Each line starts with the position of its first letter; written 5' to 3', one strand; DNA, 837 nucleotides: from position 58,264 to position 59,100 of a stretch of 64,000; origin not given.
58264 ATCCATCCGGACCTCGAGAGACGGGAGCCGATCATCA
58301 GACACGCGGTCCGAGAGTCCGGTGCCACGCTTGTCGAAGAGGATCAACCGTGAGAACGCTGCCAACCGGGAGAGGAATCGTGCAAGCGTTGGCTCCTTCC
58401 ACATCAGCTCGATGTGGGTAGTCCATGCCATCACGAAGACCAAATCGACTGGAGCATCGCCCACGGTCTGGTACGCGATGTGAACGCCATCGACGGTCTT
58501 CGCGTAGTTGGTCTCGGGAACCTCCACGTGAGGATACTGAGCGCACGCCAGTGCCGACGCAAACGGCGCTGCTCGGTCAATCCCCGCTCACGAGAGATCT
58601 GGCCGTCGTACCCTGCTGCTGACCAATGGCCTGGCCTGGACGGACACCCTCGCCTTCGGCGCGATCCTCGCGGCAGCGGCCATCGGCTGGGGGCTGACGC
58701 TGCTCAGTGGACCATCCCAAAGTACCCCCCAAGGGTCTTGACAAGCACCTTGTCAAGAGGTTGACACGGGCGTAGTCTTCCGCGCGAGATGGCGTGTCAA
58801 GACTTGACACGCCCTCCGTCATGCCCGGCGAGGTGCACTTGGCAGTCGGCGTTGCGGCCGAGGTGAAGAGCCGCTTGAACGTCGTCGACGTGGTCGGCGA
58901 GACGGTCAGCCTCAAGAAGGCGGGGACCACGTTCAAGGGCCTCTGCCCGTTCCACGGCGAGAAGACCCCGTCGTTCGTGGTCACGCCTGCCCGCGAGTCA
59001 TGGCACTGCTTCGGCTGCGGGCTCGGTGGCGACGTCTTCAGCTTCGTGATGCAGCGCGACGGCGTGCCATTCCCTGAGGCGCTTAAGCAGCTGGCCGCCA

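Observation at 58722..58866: Second copy of the TTGACA-palindrome module at the dnaG-rpoD promoter, with an extra half-site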

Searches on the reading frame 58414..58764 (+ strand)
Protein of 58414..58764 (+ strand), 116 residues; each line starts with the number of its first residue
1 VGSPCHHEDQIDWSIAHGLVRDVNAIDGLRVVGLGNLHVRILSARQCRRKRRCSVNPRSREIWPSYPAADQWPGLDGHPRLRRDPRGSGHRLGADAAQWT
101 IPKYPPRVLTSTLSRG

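Call 8: search_protein_families(library=pfam, proteins=[window:58414-58764:+])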
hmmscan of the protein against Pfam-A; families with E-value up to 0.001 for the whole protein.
window:58414-58764:+ (116 aa): 0 families

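Call 69: search_protein_families(library=pfam, proteins=[window:58414-58764:+])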
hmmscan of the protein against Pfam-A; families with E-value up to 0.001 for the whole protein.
window:58414-58764:+ (116 aa): 0 families

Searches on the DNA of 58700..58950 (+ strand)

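Call 45: search_rna_families(source=window, start=58700, end=58950, threshold=evalue, max_evalue=10)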
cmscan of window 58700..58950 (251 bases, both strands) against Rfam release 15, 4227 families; matches with E-value up to 10: 3.
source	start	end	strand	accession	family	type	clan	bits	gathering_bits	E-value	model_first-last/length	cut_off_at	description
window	58735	58761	+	RF04072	mir-7386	Gene; miRNA;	-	13.3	44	8.3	1-59/59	no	mir-7386 microRNA precursor family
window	58846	58861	-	RF01519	CC0196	Gene; sRNA;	-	10.7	35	5.4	37-52/58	no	Caulobacter sRNA CC0196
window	58736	58768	+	RF03012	Mu-gpT-DE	Gene; sRNA;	-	10.6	49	8.6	1-53/53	no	Mu-gpT-DE RNA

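Call 66: build_rna_model(alignment_id=A3, structure=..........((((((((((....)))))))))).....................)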
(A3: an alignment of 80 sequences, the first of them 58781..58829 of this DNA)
Model R1 built from alignment A3 (80 sequences, 55 columns); structure: as given.
model positions 49; base pairs 10; branch points 0; effective number of sequences 19.12; information 1.128 bits per position. Calibrated on 0.2 Mb of random sequence (short: E-values are rough).
structure used (alignment columns):
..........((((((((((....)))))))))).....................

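Call 70: search_with_rna_model(model_id=R1, sources=[L001, L002, L003, L004, L005, L006, L007, L008, L009, L010, L011, L012, L013, L014, L015, L016, L017, L018, L019, L020, L021, L022, L023, L024, L025, L026, L027, L028, L029, L030, L031, L032, L033, L034, L035, L036, L037, L038, L039, L040, L041, L042, L043, L044, L045, L046, L047, L048, L049, L050, L051, L052, L053, L054, L055, L056, L057, L058, L059, L060, L061, L062, L063, L064, L065, L066, L067, L068, L069, L070, L071, L072, L073, L074, L075, L076, L077, L078, L079, L080, L081, L082, L083, L084, L085, L086, L087, L088, L089, L090, L091, L092, L093, L094, L095, L096, L097, L098, L099, L100], max_evalue=1)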
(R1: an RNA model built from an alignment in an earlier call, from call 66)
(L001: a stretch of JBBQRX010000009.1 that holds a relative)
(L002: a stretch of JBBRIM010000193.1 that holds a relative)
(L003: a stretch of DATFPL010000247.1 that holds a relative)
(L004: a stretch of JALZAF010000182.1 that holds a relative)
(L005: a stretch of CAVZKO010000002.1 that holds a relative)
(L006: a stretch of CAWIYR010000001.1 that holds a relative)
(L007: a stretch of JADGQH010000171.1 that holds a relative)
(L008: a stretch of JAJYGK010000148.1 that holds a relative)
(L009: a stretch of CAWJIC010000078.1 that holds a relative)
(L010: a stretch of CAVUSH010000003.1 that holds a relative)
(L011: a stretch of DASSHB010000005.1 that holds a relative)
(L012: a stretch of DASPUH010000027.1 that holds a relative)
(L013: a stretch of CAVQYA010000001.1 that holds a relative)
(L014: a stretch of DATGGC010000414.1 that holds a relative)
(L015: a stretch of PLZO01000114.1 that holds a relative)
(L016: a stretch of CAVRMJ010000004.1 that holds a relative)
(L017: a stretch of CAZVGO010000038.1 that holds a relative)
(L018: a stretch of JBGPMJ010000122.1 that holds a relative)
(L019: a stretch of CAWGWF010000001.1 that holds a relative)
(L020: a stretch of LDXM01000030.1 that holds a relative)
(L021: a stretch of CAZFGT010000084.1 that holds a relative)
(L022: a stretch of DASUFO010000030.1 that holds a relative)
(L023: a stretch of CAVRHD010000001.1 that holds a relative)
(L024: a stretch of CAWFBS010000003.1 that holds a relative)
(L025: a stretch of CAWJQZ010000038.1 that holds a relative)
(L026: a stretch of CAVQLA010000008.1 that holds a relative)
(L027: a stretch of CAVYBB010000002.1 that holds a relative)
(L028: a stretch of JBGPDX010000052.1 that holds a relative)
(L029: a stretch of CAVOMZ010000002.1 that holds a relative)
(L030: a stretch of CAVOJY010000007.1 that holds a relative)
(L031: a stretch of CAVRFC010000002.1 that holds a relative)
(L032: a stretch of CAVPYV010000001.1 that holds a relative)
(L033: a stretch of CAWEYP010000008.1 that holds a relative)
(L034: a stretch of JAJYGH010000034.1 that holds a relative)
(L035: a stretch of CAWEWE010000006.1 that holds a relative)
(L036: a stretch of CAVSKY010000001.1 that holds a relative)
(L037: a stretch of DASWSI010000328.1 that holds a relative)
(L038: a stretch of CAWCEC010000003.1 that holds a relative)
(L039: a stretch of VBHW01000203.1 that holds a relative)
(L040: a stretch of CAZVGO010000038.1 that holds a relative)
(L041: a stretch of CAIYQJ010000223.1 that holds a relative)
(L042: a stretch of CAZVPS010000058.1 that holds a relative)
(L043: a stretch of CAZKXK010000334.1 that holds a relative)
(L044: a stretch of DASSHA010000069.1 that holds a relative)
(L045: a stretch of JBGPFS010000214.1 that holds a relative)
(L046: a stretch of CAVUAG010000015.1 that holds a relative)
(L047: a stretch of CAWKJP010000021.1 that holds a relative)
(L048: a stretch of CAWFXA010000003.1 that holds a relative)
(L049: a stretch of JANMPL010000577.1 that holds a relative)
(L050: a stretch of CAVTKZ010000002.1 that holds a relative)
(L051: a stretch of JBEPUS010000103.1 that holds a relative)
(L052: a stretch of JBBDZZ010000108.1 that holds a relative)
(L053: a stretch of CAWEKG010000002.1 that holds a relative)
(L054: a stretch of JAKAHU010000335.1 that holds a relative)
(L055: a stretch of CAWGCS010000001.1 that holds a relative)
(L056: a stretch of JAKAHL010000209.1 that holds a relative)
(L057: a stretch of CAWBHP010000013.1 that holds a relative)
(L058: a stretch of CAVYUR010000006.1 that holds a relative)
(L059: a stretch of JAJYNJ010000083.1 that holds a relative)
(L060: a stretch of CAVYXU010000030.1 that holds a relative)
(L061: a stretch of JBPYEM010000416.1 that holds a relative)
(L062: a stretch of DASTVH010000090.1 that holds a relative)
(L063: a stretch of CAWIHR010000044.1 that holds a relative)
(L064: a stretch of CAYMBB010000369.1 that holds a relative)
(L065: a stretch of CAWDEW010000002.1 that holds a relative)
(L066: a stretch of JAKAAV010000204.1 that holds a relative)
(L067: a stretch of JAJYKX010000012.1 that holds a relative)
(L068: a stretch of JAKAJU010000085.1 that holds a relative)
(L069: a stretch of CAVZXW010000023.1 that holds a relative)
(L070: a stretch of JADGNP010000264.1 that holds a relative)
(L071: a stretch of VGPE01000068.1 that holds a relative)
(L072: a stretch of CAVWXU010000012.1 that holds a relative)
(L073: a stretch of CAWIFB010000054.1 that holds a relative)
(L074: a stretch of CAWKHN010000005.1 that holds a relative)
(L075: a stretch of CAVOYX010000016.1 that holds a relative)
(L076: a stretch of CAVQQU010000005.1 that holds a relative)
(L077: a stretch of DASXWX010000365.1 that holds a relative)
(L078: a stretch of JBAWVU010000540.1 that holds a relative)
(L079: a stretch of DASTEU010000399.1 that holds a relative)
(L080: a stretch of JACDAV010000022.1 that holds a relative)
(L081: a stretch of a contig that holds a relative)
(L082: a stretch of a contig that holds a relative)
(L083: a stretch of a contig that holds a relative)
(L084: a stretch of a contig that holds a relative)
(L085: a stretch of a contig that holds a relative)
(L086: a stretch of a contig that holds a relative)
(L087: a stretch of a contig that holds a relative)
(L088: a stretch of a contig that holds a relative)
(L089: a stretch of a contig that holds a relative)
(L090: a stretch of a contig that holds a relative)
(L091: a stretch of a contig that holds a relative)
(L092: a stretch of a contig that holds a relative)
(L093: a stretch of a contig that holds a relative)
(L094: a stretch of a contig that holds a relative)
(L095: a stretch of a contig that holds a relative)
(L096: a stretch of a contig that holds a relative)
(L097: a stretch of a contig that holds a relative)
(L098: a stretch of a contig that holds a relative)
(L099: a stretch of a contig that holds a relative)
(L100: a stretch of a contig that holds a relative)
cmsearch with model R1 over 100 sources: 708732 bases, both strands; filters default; matches with E-value up to 1: 229.
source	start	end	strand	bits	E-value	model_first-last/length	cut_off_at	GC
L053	7642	7690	+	69.2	1.7e-12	1-49/49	no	0.63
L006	142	190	+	68.3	2.7e-12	1-49/49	no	0.63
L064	1981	2029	-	66.5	6.6e-12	1-49/49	no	0.63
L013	6993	7041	+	66.3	7.5e-12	1-49/49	no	0.65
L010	2044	2092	-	66.2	7.7e-12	1-49/49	no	0.65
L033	6456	6504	-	65.4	1.2e-11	1-49/49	no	0.63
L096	7317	7365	-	65.2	1.3e-11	1-49/49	no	0.65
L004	3756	3804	+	65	1.5e-11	1-49/49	no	0.53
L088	1882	1930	-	64.9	1.5e-11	1-49/49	no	0.61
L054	918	966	-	64.8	1.6e-11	1-49/49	no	0.63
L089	3059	3107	-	64.6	1.8e-11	1-49/49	no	0.63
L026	178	226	+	64.6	1.8e-11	1-49/49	no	0.67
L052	7628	7676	+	64.4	1.9e-11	1-49/49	no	0.63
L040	1047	1095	+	64.3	2.1e-11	1-49/49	no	0.61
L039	365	413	+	63.5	3.1e-11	1-49/49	no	0.61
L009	632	680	+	62.4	5.3e-11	1-49/49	no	0.65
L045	3166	3214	+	62.4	5.3e-11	1-49/49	no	0.63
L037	332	380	+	62.4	5.4e-11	1-49/49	no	0.57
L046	2265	2313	-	62.1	6.3e-11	1-49/49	no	0.61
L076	6121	6169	+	61.7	7.6e-11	1-49/49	no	0.63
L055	1639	1687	-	61.1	1.1e-10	1-49/49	no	0.67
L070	7366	7414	-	61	1.1e-10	1-49/49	no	0.63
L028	3876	3924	+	60.8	1.2e-10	1-49/49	no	0.55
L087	1396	1444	+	60.8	1.2e-10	1-49/49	no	0.61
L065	6874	6922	+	60.4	1.5e-10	1-49/49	no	0.61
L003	6133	6181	+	60.3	1.6e-10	1-49/49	no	0.61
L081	6670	6718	+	60.1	1.7e-10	1-49/49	no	0.61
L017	7169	7217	+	59.8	2e-10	1-49/49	no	0.65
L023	3222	3270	-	59.8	2.1e-10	1-49/49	no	0.63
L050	7490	7538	-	59.7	2.1e-10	1-49/49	no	0.65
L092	2473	2521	-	59.5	2.4e-10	1-49/49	no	0.63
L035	795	843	-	59.1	2.8e-10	1-49/49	no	0.59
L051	4781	4829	+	58.9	3.3e-10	1-49/49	no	0.65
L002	2608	2656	+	58.7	3.5e-10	1-49/49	no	0.63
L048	3852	3900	+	58.5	4e-10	1-49/49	no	0.61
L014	249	297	+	58.5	4e-10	1-49/49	no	0.65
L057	3176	3224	-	58.5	4e-10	1-49/49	no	0.59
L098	2052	2100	-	58.2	4.6e-10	1-49/49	no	0.59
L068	2852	2900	+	58.2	4.6e-10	1-49/49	no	0.65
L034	6340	6388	-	58.2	4.7e-10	1-49/49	no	0.61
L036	730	778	-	57.7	5.9e-10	1-49/49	no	0.63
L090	1183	1231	-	57.4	7e-10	1-49/49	no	0.65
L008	2865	2913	-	57.3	7.3e-10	1-49/49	no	0.59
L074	6867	6915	+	57.3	7.3e-10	1-49/49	no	0.61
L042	2955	3003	+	57.1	8e-10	1-49/49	no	0.63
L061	1246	1294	+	57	8.3e-10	1-49/49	no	0.59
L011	5816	5864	-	56.9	8.8e-10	1-49/49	no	0.61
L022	7653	7701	+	56.8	9.2e-10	1-49/49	no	0.59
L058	7072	7120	+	56.5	1.1e-09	1-49/49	no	0.59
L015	2288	2336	-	56.2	1.3e-09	1-49/49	no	0.59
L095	254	302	+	56.2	1.3e-09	1-49/49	no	0.63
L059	7643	7691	-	56.1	1.3e-09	1-49/49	no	0.63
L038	6284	6332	-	56.1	1.3e-09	1-49/49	no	0.59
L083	1740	1788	-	55.8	1.6e-09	1-49/49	no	0.57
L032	6652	6700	+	55.7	1.7e-09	1-49/49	no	0.63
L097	71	119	+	55.7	1.7e-09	1-49/49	no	0.67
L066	4491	4539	-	55.3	2e-09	1-49/49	no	0.57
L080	1778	1826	-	55.2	2.1e-09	1-49/49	no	0.61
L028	2019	2067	+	55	2.3e-09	1-49/49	no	0.63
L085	1998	2046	+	54.9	2.5e-09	1-49/49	no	0.57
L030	6517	6565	+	54.6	2.8e-09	1-49/49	no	0.65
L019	7191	7239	+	54.6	2.9e-09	1-49/49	no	0.59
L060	4582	4630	+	54.2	3.6e-09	1-49/49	no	0.61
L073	3275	3323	+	54.2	3.6e-09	1-49/49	no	0.61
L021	64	112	+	54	3.9e-09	1-49/49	no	0.59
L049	6254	6302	-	54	3.9e-09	1-49/49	no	0.61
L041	1144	1192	+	53.8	4.4e-09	1-49/49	no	0.63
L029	7256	7304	+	53.8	4.4e-09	1-49/49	no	0.67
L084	384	432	-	53.6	4.7e-09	1-49/49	no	0.63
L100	6760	6808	+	53.6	4.7e-09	1-49/49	no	0.63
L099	3971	4019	+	53.5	5e-09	1-49/49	no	0.65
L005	6720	6768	+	53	6.6e-09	1-49/49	no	0.59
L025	6857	6905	-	52.9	6.7e-09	1-49/49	no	0.65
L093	4948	4997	+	52.8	7.1e-09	1-49/49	no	0.68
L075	5558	5606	-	52.6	8e-09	1-49/49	no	0.67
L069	1455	1503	+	52.5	8.4e-09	1-49/49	no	0.61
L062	3438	3486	-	51.9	1.1e-08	1-49/49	no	0.59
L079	2842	2890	+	51.9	1.1e-08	1-49/49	no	0.59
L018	6147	6195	+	51.9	1.2e-08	1-49/49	no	0.67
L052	5694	5742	+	51.8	1.2e-08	1-49/49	no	0.65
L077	4110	4158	+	51.5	1.4e-08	1-49/49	no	0.59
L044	5236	5284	-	51.2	1.7e-08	1-49/49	no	0.61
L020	4315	4363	+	50.2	2.7e-08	1-49/49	no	0.65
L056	109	157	-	50.1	2.9e-08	1-49/49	no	0.63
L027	4725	4773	-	50.1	2.9e-08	1-49/49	no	0.59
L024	5350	5397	-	49.6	3.7e-08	1-49/49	no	0.65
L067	2020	2068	-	49.5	3.8e-08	1-49/49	no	0.61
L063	547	595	-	48.6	6.1e-08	1-49/49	no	0.57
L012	6951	6999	-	48.6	6.2e-08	1-49/49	no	0.59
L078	1533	1581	-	48.4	6.7e-08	1-49/49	no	0.61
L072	7585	7633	+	47.8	8.9e-08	1-49/49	no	0.59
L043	42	89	+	47.8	9e-08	1-49/49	no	0.62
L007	3432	3479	-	47.5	1e-07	1-49/49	no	0.62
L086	2781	2828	+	45.7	2.6e-07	1-49/49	no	0.6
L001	2594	2641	+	45.5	2.9e-07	1-49/49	no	0.6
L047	2734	2781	+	45.2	3.4e-07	1-49/49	no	0.62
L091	2921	2968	-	45.2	3.4e-07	1-49/49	no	0.62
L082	2681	2729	-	45.1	3.5e-07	1-49/49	no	0.57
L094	2998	3046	-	45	3.8e-07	1-49/49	no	0.61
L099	3968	3999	-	38.8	8.8e-06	7-38/49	no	0.62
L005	6709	6754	-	36.6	2.8e-05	1-49/49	no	0.59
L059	7801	7825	-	35.4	5.1e-05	7-31/49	no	0.56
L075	5578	5610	+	34.9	6.7e-05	7-39/49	no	0.64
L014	243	283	-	34.7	7.3e-05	1-49/49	no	0.59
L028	3875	3904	-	34.1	9.8e-05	7-36/49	no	0.63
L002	2614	2636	-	33.5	0.00013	7-29/49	no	0.61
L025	6877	6899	+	33.5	0.00013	7-29/49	no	0.61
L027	4745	4767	+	33.5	0.00013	7-29/49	no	0.61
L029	7262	7284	-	33.5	0.00013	7-29/49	no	0.61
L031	4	26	+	33.5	0.00013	7-29/49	no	0.61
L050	7510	7532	+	33.5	0.00013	7-29/49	no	0.61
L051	4787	4809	-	33.5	0.00013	7-29/49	no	0.61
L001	2586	2628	-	32.9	0.00018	1-49/49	no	0.63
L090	1203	1235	+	32.3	0.00024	7-39/49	no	0.61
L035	815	840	+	32.1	0.00027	7-32/49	no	0.65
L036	750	775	+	32.1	0.00027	7-32/49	no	0.65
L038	6304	6329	+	32.1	0.00027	7-32/49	no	0.65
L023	3236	3276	+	32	0.00029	1-49/49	no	0.66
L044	5256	5286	+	31.9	0.00031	7-37/49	no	0.65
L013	6987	7027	-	31.4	0.00039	1-49/49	no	0.61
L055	1653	1694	+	31.1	0.00046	1-49/49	no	0.62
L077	4112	4138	-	31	0.00047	7-33/49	no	0.59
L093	4950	4976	-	31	0.00047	7-33/49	no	0.59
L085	2001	2026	-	31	0.00048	7-32/49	no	0.62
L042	2948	2989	-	30.9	0.00049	1-49/49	no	0.62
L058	7061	7106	-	30.9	0.00049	1-49/49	no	0.54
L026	177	206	-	30.8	0.00053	7-36/49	no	0.63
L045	3169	3194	-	30.7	0.00056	7-32/49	no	0.58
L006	144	170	-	30.6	0.00057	7-33/49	no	0.59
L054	938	966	+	30.6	0.00057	7-35/49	no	0.59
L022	7653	7681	-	30.4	0.00064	7-35/49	no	0.59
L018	6141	6181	-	30.1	0.00074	1-49/49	no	0.68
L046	2285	2317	+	30.1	0.00076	7-39/49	no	0.58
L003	6139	6161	-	30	0.00079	7-29/49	no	0.61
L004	3762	3784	-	30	0.00079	7-29/49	no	0.61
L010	2064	2086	+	30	0.00079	7-29/49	no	0.61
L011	5836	5858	+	30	0.00079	7-29/49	no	0.61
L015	2308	2330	+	30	0.00079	7-29/49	no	0.61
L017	7175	7197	-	30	0.00079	7-29/49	no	0.61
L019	7197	7219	-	30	0.00079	7-29/49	no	0.61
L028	2025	2047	-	30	0.00079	7-29/49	no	0.61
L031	4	26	-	30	0.00079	7-29/49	no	0.61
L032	6658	6680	-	30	0.00079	7-29/49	no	0.61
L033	6476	6498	+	30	0.00079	7-29/49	no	0.61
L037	338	360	-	30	0.00079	7-29/49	no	0.61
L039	371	393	-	30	0.00079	7-29/49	no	0.61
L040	1053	1075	-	30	0.00079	7-29/49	no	0.61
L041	1150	1172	-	30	0.00079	7-29/49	no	0.61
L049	6274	6296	+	30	0.00079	7-29/49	no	0.61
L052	7634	7656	-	30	0.00079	7-29/49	no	0.61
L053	7648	7670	-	30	0.00079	7-29/49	no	0.61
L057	3196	3218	+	30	0.00079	7-29/49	no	0.61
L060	4588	4610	-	30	0.00079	7-29/49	no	0.61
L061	1252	1274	-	30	0.00079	7-29/49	no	0.61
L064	2001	2023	+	30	0.00079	7-29/49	no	0.61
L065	6880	6902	-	30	0.00079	7-29/49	no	0.61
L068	2858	2880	-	30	0.00079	7-29/49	no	0.61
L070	7386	7408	+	30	0.00079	7-29/49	no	0.61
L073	3281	3303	-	30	0.00079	7-29/49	no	0.61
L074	6873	6895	-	30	0.00079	7-29/49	no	0.61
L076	6127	6149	-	30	0.00079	7-29/49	no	0.61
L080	1798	1820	+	30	0.00079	7-29/49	no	0.61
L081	6676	6698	-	30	0.00079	7-29/49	no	0.61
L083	1760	1782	+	30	0.00079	7-29/49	no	0.61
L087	1402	1424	-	30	0.00079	7-29/49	no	0.61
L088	1902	1924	+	30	0.00079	7-29/49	no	0.61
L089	3079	3101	+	30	0.00079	7-29/49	no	0.61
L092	2493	2515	+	30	0.00079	7-29/49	no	0.61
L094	3018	3040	+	30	0.00079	7-29/49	no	0.61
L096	7337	7359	+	30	0.00079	7-29/49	no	0.61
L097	77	99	-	30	0.00079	7-29/49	no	0.61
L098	2072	2094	+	30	0.00079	7-29/49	no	0.61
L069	1461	1483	-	29.5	0.001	7-29/49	no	0.61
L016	7974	8000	+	29.4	0.0011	1-27/49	3'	0.59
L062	3452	3497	+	29.4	0.0011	1-49/49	no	0.54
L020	4310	4349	-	29.3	0.0011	1-49/49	no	0.65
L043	29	76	-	29.3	0.0011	1-49/49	no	0.56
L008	2879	2920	+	28.6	0.0016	1-49/49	no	0.6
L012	6965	7011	+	28.6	0.0016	1-49/49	no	0.57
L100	6748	6794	-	28.5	0.0017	1-49/49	no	0.57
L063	567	595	+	28.5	0.0017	7-35/49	no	0.59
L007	3451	3478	+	28.4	0.0017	7-34/49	no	0.61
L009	638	660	-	28.2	0.0019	7-29/49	no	0.65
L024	5369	5391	+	28.2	0.0019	7-29/49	no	0.65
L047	2740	2762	-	28.2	0.0019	7-29/49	no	0.65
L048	3858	3880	-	28.2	0.0019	7-29/49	no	0.65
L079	2848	2870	-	28.2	0.0019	7-29/49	no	0.65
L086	2787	2809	-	28.2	0.0019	7-29/49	no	0.65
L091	2940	2962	+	28.2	0.0019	7-29/49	no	0.65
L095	260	282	-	28.2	0.0019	7-29/49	no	0.65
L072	7586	7613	-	28.2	0.002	7-34/49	no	0.57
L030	6520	6545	-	27.3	0.0031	7-32/49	no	0.62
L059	7657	7702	+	26.8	0.004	1-49/49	no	0.57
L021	70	92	-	26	0.006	7-29/49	no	0.61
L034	6360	6382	+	26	0.006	7-29/49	no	0.61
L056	129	151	+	26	0.006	7-29/49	no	0.61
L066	4511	4533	+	26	0.006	7-29/49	no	0.61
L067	2040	2062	+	26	0.006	7-29/49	no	0.61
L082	2701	2723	+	26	0.006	7-29/49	no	0.61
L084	404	426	+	26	0.006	7-29/49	no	0.61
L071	2512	2530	+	25.7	0.0071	9-27/49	no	0.53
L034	6511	6529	-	25.6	0.0075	9-27/49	no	0.47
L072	7540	7558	+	25.6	0.0075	9-27/49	no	0.47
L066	4641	4686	-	23.9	0.017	1-49/49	no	0.7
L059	7803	7825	+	23.6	0.021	7-29/49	no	0.57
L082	2833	2877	+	22.2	0.041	1-49/49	no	0.64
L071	2512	2530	-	22.2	0.042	9-27/49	no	0.53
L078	1555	1573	+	22.2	0.042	9-27/49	no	0.53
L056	260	278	-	22.1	0.044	9-27/49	no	0.47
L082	2841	2857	-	21.6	0.058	10-26/49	no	0.47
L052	5700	5722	-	21.4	0.063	7-29/49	no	0.61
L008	3027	3043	-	21.4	0.064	10-26/49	no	0.35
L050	7549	7593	+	20.7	0.092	1-49/49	no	0.53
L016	7982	8000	-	20.4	0.1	9-27/49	no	0.58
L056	262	276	+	19.7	0.15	11-25/49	no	0.4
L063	731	745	-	19.7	0.15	11-25/49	no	0.4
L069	1336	1350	+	19.7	0.15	11-25/49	no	0.4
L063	730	746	+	18.2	0.32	10-26/49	no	0.41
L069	1335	1351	-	18.2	0.32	10-26/49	no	0.41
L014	213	232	-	18.1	0.33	9-27/49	no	0.5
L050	7555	7574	-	18.1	0.33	9-27/49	no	0.5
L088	1947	1966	+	18.1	0.33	9-27/49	no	0.5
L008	3027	3043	+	17.9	0.38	10-26/49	no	0.35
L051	403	439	-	17.4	0.49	1-49/49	no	0.84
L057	6555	6601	+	16.7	0.67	1-49/49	no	0.68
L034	6513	6527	+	16.2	0.88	11-25/49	no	0.4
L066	4665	4679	+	16.2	0.88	11-25/49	no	0.4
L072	7542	7556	-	16.2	0.88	11-25/49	no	0.4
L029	5693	5735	-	16.1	0.93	1-49/49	no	0.81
